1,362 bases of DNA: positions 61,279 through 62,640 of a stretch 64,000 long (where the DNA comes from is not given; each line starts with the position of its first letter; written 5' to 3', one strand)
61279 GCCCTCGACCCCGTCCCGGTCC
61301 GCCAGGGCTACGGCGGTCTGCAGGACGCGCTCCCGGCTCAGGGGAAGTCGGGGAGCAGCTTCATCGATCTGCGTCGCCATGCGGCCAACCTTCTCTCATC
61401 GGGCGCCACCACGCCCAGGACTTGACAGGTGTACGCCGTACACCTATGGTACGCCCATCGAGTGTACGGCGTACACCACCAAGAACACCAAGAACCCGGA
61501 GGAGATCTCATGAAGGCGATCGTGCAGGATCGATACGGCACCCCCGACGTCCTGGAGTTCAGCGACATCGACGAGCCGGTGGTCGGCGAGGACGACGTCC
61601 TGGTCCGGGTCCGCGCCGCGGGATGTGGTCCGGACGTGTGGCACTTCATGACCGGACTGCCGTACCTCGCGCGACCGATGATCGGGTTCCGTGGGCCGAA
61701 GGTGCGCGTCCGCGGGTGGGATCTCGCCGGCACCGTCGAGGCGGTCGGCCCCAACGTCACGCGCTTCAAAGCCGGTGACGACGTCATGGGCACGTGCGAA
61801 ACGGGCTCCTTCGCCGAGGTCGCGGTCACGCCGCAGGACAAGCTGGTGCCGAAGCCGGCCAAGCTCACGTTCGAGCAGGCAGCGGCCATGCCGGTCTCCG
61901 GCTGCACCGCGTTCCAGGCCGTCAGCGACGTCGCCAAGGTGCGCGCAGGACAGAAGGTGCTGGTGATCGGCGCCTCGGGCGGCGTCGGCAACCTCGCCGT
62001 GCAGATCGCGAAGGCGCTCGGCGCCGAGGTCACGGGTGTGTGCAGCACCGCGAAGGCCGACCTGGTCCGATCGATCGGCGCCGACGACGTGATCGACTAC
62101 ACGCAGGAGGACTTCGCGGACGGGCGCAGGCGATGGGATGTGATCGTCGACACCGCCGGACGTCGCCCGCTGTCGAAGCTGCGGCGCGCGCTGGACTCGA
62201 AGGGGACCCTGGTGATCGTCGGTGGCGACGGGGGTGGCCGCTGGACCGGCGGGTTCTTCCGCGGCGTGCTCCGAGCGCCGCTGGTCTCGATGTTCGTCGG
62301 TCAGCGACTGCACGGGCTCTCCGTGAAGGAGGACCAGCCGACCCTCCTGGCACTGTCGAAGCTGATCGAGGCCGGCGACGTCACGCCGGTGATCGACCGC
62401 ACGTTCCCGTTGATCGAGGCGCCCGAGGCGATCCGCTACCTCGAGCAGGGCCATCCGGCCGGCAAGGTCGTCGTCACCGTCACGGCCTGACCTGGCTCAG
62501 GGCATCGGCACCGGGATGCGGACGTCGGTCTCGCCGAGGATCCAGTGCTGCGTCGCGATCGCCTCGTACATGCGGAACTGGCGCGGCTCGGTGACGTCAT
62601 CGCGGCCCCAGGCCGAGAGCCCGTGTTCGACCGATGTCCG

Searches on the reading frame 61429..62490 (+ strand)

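Call 66: search_protein_families(library=pfam, proteins=[window:61429-62490:+], max_evalue=0.0001)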
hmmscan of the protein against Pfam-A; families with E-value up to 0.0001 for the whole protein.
window:61429-62490:+ (353 aa): 3 families
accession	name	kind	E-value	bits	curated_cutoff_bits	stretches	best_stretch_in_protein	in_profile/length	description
PF13602.12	ADH_zinc_N_2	-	4.1e-28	99.4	27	1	216-349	1-134/134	Zinc-binding dehydrogenase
PF00107.32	ADH_zinc_N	-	5.5e-16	59.1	31.8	1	185-268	1-92/129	Zinc-binding dehydrogenase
PF08240.17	ADH_N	-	1.6e-14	54.4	23.5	1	53-143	1-103/104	Alcohol dehydrogenase GroES-like domain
